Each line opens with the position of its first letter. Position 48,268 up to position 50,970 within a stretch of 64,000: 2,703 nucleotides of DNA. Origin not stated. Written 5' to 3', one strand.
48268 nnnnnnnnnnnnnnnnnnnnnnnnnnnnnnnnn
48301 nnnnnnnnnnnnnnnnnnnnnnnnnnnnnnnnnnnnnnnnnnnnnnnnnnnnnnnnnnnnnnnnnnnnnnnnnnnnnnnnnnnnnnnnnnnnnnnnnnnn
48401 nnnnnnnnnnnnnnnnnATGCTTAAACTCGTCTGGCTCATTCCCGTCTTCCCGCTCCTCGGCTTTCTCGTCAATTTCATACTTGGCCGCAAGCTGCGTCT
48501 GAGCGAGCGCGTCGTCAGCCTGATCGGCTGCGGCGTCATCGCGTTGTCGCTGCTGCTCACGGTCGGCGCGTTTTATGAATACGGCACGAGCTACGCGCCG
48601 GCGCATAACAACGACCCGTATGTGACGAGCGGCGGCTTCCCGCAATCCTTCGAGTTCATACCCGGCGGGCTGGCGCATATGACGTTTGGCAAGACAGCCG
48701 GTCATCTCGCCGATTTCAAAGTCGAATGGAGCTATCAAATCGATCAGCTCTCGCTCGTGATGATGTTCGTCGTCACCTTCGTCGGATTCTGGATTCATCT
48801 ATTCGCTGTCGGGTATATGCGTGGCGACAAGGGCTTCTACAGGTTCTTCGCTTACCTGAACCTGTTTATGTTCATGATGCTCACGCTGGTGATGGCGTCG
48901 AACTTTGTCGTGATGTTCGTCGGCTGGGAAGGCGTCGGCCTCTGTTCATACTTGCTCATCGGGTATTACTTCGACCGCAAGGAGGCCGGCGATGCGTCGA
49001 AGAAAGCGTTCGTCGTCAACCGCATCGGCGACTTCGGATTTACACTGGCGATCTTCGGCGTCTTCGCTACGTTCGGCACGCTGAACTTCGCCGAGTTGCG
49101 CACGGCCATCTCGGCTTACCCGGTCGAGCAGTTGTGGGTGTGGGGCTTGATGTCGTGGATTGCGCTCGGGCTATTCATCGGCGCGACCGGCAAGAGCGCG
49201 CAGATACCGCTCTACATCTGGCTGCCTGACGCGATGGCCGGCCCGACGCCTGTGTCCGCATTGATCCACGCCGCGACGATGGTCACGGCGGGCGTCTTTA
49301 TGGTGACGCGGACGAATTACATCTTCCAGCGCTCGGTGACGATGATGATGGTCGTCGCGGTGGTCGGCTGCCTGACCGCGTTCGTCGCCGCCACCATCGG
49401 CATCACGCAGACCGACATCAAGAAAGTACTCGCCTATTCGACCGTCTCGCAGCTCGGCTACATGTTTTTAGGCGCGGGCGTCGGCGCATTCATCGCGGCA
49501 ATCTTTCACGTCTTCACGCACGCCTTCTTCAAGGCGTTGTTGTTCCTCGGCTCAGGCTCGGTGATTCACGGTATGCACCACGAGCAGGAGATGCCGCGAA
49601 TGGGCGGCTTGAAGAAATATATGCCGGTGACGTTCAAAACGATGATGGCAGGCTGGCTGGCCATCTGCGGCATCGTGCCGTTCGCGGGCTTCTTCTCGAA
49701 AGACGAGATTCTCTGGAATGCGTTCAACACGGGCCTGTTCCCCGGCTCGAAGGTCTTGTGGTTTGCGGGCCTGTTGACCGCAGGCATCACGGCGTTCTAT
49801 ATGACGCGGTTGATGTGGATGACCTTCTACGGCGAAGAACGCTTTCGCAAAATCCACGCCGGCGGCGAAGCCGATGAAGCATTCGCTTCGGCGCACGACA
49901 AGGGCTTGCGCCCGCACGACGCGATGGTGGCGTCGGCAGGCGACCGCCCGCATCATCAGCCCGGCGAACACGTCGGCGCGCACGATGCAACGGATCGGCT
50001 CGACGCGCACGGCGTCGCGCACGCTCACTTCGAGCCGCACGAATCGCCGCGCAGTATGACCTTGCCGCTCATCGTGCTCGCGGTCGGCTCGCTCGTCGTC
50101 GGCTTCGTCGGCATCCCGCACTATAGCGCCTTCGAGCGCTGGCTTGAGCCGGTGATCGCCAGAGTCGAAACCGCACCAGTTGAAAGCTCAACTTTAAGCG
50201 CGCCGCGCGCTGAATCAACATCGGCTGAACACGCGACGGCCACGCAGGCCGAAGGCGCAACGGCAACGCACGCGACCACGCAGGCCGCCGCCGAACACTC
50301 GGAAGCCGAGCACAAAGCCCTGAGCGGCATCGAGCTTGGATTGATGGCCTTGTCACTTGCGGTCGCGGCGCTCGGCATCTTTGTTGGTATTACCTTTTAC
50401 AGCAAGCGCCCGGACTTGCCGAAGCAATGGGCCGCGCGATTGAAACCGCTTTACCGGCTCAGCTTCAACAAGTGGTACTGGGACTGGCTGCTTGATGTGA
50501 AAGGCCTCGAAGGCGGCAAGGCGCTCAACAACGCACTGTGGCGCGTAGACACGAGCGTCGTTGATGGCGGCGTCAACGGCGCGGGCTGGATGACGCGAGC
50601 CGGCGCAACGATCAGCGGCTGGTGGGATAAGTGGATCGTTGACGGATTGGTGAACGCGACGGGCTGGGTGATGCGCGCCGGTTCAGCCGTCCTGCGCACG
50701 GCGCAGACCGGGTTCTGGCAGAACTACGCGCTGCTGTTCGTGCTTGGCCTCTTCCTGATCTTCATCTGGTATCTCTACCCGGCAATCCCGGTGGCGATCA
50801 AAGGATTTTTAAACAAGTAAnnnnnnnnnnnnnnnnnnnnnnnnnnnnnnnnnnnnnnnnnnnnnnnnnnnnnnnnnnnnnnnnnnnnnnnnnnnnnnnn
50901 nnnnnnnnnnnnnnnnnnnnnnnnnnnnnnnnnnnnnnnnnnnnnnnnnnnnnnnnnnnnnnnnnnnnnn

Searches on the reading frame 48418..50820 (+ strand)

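Call 24: search_protein_families(library=pfam, proteins=[window:48418-50820:+], max_evalue=0.00001)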
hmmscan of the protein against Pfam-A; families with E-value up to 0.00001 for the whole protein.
window:48418-50820:+ (800 aa): 3 families
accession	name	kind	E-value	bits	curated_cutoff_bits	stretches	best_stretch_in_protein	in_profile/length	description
PF00361.26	Proton_antipo_M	-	9.6e-83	278.2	21.5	1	160-454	1-290/294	NADH:quinone oxidoreductase/Mrp antiporter, TM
PF00662.26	Proton_antipo_N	-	7.3e-19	67.9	24.5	1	98-144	5-51/51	NADH-Ubiquinone oxidoreductase (complex I), chain 5 N-terminus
PF01010.25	Proton_antipo_C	-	4.1e-08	33.6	26.8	1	538-583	91-142/243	NADH-dehyrogenase subunit F, TMs, (complex I) C-terminus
